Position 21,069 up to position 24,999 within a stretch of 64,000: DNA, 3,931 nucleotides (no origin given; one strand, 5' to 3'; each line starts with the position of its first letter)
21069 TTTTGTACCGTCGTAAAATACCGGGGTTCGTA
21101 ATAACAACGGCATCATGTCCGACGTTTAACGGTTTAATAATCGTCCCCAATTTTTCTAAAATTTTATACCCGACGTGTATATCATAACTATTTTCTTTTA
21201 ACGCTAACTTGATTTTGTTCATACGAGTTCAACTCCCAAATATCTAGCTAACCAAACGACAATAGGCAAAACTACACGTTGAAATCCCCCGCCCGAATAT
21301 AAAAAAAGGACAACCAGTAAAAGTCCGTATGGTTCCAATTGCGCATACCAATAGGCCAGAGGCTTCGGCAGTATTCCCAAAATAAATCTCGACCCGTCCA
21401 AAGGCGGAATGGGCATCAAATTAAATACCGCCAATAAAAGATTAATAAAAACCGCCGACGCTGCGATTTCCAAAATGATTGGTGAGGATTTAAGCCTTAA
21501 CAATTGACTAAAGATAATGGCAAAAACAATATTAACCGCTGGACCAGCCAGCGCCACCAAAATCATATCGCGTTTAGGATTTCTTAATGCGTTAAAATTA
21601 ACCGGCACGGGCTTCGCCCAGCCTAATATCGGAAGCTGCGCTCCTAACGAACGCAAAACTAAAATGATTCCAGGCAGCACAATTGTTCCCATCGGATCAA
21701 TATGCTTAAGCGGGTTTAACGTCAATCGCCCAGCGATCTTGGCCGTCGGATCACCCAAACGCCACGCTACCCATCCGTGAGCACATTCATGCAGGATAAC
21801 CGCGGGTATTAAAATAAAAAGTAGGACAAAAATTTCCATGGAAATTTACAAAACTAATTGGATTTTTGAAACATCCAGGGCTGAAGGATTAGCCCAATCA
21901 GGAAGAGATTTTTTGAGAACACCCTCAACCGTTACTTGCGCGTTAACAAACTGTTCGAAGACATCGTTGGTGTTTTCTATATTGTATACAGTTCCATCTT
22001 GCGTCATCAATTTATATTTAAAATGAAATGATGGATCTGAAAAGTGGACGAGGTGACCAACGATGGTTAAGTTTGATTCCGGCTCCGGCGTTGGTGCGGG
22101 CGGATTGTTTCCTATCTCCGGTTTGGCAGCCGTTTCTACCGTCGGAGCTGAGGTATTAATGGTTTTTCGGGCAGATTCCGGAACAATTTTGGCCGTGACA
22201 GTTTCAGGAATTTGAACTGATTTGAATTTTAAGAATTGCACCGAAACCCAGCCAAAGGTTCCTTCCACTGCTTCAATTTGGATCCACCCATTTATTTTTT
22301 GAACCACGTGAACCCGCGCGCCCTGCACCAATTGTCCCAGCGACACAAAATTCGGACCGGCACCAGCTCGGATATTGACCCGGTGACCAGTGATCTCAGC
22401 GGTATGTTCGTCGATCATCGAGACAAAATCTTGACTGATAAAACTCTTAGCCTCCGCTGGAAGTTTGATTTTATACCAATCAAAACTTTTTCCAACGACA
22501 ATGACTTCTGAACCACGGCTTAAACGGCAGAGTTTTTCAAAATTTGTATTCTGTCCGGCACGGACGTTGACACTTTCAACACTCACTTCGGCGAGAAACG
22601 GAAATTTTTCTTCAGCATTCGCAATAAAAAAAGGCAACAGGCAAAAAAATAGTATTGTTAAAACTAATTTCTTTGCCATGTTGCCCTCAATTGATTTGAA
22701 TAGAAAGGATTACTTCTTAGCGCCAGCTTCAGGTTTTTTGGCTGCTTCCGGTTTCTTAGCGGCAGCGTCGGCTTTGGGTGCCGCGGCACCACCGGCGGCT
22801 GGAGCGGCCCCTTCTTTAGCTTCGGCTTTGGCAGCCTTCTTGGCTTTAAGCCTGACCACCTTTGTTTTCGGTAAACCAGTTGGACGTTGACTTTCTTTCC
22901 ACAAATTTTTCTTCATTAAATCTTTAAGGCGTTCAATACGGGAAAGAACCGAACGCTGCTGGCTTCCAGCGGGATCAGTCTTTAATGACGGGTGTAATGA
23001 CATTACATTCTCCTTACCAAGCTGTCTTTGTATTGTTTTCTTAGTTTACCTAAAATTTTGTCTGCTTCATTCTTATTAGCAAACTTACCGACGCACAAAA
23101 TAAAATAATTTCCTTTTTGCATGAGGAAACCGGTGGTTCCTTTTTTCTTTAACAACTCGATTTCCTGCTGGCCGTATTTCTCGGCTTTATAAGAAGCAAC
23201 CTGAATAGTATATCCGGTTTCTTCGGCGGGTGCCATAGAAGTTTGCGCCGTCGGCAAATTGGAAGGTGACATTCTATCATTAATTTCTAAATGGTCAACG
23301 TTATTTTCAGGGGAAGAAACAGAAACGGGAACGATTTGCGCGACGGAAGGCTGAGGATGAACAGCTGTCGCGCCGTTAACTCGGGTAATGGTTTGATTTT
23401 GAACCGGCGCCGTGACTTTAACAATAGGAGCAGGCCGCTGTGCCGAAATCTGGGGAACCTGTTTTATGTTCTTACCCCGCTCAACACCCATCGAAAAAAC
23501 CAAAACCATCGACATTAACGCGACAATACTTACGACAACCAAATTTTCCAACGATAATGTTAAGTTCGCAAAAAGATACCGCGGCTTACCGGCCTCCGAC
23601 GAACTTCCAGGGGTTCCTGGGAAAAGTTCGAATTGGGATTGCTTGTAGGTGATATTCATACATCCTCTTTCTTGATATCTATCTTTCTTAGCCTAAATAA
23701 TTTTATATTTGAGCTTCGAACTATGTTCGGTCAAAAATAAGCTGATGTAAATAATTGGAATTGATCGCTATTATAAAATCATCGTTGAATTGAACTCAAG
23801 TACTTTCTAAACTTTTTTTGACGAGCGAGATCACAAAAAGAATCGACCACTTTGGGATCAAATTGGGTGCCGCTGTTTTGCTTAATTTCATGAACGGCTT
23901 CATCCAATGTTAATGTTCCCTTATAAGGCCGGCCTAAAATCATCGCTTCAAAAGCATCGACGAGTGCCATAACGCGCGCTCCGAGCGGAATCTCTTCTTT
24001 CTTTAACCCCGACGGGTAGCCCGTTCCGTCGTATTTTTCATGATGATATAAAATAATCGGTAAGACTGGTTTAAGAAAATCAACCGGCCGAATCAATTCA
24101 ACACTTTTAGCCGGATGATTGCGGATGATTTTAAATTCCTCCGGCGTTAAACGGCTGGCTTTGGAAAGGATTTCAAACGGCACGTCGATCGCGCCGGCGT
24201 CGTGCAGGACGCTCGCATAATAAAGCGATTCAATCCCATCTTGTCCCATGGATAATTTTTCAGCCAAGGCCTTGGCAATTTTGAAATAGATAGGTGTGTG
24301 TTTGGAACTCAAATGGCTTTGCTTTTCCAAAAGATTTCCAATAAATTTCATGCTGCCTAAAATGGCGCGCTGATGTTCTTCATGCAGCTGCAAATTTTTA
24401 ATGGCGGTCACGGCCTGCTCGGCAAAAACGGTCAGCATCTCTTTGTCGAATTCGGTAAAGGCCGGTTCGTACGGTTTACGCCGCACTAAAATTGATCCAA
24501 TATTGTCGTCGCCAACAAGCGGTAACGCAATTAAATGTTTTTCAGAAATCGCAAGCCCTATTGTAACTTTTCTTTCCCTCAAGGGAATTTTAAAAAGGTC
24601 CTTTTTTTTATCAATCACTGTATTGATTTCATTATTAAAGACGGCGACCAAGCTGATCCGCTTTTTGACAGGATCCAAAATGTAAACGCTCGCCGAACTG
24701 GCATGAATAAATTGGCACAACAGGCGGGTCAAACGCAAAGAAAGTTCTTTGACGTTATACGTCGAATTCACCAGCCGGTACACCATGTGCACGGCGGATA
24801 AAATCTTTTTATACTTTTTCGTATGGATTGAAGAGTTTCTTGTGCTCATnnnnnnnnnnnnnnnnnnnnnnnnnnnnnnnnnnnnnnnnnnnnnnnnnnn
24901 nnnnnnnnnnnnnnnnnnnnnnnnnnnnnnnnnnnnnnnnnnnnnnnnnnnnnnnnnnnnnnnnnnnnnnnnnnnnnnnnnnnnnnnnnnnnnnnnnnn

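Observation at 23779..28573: Tightly overlapping five-gene operon: AAA ATPase with wHTH, metallophosphoesterase, HIT, dGTPase-like and GAF–HD-GYP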

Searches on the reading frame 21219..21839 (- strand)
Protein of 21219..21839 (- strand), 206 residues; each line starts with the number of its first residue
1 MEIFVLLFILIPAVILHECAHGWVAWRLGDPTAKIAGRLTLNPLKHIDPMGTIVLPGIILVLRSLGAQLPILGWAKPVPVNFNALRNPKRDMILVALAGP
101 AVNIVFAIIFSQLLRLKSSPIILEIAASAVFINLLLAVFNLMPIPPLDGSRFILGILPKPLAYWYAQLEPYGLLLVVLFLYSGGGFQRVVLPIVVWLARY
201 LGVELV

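Call 15: search_protein_families(library=pfam, proteins=[window:21219-21839:-], max_evalue=0.001)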
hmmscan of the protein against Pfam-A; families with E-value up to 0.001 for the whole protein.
window:21219-21839:- (206 aa): 1 family
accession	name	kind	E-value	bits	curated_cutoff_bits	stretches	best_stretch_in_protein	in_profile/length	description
PF02163.28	Peptidase_M50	-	9.5e-13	48.4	27.2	2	123-158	160-195/221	Peptidase family M50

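Call 57: search_protein_families(library=padloc, proteins=[window:21219-21839:-], max_evalue=0.00001)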
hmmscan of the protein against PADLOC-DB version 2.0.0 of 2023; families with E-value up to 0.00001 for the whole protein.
window:21219-21839:- (206 aa): 0 families

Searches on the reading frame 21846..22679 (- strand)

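Call 15: search_protein_families(library=pfam, proteins=[window:21846-22679:-], max_evalue=0.001)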
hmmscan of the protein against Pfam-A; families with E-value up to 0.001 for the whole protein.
window:21846-22679:- (277 aa): 3 families
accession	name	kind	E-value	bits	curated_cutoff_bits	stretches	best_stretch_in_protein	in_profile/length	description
PF08239.17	SH3_3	-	5.1e-20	71.8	27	2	100-151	2-54/54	Bacterial SH3 domain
PF06347.19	SH3_4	-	3.6e-06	27.1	24.1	1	99-146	3-50/56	Bacterial SH3 domain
PF19135.5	DUF5818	-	0.00027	20.9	27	0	224-274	13-55/57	Protein of unknown function (DUF5818)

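Call 57: search_protein_families(library=padloc, proteins=[window:21846-22679:-], max_evalue=0.00001)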
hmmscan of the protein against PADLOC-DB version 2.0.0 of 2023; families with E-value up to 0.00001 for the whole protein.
window:21846-22679:- (277 aa): 0 families

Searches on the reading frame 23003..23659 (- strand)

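Call 15: search_protein_families(library=pfam, proteins=[window:23003-23659:-], max_evalue=0.001)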
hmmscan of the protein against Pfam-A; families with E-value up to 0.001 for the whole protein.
window:23003-23659:- (218 aa): 1 family
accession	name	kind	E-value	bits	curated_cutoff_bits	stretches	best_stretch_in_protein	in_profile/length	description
PF05036.18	SPOR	-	5.5e-09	36.7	21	1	147-217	2-76/76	SPOR domain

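Call 57: search_protein_families(library=padloc, proteins=[window:23003-23659:-], max_evalue=0.00001)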
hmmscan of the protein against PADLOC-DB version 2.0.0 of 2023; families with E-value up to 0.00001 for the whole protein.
window:23003-23659:- (218 aa): 0 families

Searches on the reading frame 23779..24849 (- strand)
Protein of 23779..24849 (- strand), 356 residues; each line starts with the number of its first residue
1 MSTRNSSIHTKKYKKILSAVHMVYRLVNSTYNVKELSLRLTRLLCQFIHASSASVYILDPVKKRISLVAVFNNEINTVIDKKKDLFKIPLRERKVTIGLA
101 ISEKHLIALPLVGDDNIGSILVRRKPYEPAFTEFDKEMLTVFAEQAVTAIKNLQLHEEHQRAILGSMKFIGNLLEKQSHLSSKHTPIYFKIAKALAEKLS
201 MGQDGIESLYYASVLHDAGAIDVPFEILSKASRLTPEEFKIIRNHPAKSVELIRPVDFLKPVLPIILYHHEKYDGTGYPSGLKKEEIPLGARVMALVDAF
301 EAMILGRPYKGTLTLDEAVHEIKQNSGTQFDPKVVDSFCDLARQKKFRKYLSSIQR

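Call 3: search_protein_families(library=pfam, proteins=[window:23779-24849:-], max_evalue=0.01)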
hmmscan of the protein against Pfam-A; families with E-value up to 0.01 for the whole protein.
window:23779-24849:- (356 aa): 6 families
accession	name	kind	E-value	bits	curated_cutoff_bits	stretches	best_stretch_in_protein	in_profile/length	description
PF13487.12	HD_5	-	2.7e-42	144.9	27.2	1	172-334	5-170/170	HD domain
PF01966.28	HD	-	1.3e-13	51.7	22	1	189-303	9-116/116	HD domain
PF13492.12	GAF_3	-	1.2e-05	26.2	27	1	40-152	9-129/129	GAF domain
PF13185.12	GAF_2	-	0.0013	19.4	28.6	1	100-150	85-135/136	GAF domain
PF01590.32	GAF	-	0.0014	19.6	22.4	0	104-150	88-133/133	GAF domain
PF11849.14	DUF3369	-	0.0062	17.3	27.2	0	130-158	139-167/168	Domain of unknown function (DUF3369)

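Call 4: search_protein_families(library=padloc, proteins=[window:23779-24849:-], max_evalue=0.01)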
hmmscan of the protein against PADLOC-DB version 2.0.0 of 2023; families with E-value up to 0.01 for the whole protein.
window:23779-24849:- (356 aa): 0 families

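Call 5: search_protein_families(library=ncbifam, proteins=[window:23779-24849:-], max_evalue=0.01)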
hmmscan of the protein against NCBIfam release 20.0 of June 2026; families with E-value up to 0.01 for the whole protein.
window:23779-24849:- (356 aa): 1 family
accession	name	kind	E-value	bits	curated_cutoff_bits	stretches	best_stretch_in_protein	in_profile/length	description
NF053512.1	nitric_RR_NosR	exception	1e-38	133.5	400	1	152-346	162-358/422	response regulator c-di-GMP phosphodiesterase, NosR family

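Call 62: search_solved_structures(query=window:23779-24849:-, max_evalue=0.00001)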
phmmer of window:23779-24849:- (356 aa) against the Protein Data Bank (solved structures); distinct sequences matched with E-value up to 0.00001: 6.
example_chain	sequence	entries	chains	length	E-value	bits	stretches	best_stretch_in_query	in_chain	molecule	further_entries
4mcw_A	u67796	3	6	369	6.3e-31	111.3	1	82-340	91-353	Metal dependent phosphohydrolase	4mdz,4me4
5z7c_A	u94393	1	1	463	1.3e-27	100.5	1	169-334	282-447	3'3'-cGAMP-specific phosphodiesterase 3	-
9rbz_A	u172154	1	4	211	7e-22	81.6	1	174-351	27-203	HD domain/sensory box protein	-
9rc0_A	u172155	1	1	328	1.1e-21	80.9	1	160-350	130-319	HD domain/sensory box protein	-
4r8z_A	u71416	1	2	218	2.5e-20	76.5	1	160-342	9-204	Cyclic di-GMP phosphodiesterase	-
3tm8_A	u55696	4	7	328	5.6e-06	29.3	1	181-304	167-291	Uncharacterized protein | Uncharacterized protein Bd1817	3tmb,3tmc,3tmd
